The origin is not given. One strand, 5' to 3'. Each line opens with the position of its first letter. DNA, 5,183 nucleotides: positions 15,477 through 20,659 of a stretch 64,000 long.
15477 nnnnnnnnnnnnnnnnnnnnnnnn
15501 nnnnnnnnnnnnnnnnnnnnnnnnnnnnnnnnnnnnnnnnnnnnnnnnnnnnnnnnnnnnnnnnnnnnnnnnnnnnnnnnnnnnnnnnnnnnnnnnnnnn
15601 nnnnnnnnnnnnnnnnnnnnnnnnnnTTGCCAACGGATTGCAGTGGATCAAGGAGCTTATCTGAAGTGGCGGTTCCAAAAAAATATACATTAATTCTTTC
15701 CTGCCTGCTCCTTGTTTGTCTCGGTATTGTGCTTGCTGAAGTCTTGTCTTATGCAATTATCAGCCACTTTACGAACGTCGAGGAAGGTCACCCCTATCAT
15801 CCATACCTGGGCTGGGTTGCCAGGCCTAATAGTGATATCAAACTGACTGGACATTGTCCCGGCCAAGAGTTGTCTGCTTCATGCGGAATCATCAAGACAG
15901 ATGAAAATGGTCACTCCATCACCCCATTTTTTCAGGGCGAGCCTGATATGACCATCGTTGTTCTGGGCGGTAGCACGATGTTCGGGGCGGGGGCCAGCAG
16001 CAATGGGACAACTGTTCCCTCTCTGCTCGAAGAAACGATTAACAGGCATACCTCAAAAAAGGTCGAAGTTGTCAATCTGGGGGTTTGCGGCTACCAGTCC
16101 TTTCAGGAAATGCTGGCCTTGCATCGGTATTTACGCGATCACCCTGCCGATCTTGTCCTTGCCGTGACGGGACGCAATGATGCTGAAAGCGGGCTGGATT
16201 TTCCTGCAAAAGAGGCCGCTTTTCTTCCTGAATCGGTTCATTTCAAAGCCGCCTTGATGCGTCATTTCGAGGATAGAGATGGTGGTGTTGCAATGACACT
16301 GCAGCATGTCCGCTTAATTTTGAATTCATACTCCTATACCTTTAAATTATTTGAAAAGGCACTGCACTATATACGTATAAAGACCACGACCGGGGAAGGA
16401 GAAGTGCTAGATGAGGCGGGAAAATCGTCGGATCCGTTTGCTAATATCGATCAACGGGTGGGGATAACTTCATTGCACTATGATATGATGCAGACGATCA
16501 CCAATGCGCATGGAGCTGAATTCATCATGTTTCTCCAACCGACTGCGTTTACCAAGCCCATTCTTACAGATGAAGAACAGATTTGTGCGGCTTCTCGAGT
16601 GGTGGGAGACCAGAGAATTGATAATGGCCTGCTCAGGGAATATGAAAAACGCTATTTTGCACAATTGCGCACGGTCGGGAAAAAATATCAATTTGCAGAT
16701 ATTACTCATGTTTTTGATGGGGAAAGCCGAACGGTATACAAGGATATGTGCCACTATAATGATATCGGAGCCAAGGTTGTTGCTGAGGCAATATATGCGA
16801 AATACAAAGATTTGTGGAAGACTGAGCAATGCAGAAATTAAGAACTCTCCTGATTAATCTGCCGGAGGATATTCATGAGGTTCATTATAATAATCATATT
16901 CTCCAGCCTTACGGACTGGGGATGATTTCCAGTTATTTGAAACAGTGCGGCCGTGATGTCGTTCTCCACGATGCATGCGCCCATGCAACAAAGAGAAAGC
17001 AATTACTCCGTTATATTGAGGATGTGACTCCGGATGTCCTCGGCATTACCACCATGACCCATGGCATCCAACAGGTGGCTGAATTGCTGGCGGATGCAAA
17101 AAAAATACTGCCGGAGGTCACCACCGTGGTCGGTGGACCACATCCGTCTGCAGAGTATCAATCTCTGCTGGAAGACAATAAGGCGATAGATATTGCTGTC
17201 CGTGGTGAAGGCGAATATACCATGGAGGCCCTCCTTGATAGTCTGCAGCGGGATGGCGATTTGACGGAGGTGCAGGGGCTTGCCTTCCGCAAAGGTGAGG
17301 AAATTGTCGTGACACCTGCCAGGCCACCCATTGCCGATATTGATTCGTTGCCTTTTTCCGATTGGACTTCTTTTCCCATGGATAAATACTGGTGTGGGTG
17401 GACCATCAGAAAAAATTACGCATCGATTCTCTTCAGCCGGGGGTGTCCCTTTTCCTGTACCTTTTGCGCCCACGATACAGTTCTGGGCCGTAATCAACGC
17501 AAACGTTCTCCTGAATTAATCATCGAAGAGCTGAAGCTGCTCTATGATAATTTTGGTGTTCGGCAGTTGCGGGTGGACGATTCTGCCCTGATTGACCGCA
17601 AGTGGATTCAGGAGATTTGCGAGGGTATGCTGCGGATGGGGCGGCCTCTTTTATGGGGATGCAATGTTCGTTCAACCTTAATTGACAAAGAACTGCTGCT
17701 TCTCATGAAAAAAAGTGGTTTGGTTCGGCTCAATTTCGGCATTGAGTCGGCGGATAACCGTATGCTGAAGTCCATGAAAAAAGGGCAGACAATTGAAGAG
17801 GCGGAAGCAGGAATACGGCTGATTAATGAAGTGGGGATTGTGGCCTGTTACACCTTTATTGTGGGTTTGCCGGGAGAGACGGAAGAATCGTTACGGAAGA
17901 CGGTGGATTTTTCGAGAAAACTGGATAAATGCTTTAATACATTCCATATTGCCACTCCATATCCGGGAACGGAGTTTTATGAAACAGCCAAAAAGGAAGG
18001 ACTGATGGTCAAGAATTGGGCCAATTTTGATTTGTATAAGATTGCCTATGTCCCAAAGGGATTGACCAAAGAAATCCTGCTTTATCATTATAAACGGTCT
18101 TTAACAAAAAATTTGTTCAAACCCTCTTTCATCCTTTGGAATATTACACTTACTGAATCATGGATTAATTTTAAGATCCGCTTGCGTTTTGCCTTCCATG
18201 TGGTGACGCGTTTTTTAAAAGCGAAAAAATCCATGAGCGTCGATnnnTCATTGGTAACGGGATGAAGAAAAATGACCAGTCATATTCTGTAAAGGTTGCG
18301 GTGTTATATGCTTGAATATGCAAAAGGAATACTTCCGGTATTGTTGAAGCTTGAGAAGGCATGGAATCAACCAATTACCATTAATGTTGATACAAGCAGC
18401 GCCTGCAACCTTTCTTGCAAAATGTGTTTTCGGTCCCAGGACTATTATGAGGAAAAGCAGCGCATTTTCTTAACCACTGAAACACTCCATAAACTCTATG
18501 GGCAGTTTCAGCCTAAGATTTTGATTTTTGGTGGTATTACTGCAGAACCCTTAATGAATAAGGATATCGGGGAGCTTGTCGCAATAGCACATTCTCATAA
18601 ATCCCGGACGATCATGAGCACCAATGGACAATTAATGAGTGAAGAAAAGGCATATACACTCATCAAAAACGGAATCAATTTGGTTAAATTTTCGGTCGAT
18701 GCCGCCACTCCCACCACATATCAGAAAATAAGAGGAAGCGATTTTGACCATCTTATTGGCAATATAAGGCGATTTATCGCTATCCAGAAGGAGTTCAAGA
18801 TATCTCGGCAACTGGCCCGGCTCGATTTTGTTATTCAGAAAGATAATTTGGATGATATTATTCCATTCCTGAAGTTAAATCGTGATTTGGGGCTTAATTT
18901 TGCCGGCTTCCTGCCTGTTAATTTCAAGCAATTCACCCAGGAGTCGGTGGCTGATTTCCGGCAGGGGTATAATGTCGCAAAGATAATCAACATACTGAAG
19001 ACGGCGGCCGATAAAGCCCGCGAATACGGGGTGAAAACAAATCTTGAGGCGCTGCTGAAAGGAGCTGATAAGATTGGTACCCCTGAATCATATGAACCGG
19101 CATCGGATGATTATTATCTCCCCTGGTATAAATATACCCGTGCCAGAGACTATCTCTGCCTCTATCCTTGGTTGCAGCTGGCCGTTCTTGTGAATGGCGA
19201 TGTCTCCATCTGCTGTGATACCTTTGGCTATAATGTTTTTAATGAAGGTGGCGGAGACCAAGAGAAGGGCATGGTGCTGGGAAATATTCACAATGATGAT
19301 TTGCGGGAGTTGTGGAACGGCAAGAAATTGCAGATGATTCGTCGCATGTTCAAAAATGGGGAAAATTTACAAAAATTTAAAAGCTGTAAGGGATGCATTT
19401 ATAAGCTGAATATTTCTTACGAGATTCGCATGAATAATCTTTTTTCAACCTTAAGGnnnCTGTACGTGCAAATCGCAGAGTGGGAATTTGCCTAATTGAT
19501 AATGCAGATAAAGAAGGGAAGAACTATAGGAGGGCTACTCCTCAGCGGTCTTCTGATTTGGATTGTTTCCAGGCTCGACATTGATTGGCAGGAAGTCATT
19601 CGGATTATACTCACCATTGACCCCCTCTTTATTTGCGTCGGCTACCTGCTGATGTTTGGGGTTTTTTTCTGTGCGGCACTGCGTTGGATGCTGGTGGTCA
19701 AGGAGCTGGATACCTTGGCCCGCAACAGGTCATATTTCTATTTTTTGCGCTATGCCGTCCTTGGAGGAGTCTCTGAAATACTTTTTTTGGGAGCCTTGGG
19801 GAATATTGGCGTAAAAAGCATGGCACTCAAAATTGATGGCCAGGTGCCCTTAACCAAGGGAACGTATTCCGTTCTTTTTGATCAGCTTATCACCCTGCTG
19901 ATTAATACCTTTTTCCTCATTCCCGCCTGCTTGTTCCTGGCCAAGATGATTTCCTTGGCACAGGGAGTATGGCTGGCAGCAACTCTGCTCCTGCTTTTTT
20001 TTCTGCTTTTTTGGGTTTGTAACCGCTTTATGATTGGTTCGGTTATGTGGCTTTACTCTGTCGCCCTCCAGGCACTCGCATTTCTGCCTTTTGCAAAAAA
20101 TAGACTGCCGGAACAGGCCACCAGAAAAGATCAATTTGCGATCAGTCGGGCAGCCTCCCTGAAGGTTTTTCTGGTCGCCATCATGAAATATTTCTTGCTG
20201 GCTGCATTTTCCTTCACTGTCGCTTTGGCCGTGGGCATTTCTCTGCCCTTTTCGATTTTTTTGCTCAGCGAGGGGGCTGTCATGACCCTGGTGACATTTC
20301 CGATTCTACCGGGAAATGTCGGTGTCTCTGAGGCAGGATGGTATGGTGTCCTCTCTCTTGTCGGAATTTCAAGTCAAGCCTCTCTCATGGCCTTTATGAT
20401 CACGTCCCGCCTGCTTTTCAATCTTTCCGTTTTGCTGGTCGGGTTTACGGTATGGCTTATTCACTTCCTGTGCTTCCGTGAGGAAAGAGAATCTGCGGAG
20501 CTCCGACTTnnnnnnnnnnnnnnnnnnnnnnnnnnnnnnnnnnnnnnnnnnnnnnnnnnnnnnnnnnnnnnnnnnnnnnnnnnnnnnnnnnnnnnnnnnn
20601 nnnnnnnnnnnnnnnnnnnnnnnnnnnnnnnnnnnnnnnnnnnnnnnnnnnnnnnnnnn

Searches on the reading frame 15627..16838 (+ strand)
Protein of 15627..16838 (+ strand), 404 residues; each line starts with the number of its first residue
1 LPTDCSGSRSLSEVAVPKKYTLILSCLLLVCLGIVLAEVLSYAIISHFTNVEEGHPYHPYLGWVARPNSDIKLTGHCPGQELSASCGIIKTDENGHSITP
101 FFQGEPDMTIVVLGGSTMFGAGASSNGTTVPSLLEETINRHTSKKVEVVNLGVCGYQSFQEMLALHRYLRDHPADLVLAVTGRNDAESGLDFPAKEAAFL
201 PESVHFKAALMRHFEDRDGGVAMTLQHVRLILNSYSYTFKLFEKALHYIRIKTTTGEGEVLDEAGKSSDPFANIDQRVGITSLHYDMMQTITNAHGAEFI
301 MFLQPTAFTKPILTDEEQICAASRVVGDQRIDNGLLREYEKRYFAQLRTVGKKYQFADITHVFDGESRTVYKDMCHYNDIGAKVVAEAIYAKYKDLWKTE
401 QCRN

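Call 66: search_protein_families(library=pfam, proteins=[window:15627-16838:+], max_evalue=0.00001)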
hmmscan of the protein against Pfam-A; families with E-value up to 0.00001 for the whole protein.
window:15627-16838:+ (404 aa): 1 family
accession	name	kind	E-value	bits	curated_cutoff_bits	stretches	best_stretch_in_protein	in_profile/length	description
PF13472.12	Lipase_GDSL_2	-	3.4e-07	31.4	32.9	1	112-220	1-88/178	GDSL-like Lipase/Acylhydrolase family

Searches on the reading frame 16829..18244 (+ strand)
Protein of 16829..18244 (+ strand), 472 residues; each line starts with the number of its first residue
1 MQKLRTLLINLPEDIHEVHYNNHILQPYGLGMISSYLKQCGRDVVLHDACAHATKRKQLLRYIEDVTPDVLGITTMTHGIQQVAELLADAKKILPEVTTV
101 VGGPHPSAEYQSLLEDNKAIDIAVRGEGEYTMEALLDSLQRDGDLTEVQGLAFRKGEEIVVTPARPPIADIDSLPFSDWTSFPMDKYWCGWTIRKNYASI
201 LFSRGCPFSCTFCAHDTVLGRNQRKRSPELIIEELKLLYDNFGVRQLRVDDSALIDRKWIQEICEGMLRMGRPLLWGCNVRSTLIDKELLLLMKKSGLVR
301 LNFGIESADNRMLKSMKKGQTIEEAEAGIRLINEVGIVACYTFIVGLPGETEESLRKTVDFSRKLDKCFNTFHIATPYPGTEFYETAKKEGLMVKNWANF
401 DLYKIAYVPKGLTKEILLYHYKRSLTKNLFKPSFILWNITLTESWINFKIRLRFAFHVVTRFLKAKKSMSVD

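Call 66: search_protein_families(library=pfam, proteins=[window:16829-18244:+], max_evalue=0.00001)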
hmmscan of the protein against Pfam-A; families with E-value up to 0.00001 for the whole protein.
window:16829-18244:+ (472 aa): 2 families
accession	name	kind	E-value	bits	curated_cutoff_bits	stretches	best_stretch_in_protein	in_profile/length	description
PF04055.27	Radical_SAM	-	2.2e-27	96.7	29.5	1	201-361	2-165/166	Radical SAM superfamily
PF02310.24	B12-binding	-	8.8e-25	87.3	32.1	1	25-136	12-121/121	B12 binding domain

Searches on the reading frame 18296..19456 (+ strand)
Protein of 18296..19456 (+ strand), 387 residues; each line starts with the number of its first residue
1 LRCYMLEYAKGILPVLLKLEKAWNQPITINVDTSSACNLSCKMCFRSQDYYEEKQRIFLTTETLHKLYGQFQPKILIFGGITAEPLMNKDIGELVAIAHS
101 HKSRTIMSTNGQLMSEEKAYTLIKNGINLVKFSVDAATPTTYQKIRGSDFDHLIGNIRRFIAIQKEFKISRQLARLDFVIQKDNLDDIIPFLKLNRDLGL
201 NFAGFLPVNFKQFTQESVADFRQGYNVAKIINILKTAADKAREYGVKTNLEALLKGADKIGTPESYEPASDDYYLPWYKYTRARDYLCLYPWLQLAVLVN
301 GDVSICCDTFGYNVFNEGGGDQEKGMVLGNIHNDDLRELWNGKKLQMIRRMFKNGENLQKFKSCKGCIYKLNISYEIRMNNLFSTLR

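Call 66: search_protein_families(library=pfam, proteins=[window:18296-19456:+], max_evalue=0.00001)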
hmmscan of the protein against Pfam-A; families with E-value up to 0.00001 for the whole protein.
window:18296-19456:+ (387 aa): 2 families
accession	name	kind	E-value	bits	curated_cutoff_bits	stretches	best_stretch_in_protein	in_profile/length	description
PF04055.27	Radical_SAM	-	1.4e-15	58.3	29.5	1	34-162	4-138/166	Radical SAM superfamily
PF13186.11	SPASM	-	5.1e-13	49.5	21.5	1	288-367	1-66/67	Iron-sulfur cluster-binding domain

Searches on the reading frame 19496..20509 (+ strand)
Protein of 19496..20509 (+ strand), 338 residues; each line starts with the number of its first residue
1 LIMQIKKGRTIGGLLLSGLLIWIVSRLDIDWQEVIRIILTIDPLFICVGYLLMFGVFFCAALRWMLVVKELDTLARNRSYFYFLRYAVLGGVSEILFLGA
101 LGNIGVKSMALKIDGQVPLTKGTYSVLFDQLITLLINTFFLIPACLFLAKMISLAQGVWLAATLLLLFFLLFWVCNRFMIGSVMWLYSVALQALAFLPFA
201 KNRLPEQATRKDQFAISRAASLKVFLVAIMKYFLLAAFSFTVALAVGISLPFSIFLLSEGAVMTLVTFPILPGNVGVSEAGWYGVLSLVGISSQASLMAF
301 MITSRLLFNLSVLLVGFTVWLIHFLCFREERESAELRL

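Call 66: search_protein_families(library=pfam, proteins=[window:19496-20509:+], max_evalue=0.00001)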
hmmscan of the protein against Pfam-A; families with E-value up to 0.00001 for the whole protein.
window:19496-20509:+ (338 aa): 1 family
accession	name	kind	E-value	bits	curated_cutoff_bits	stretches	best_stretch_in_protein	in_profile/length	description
PF03706.18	LPG_synthase_TM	-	7.2e-17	62.2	33.4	1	12-316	3-302/302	Lysylphosphatidylglycerol synthase TM region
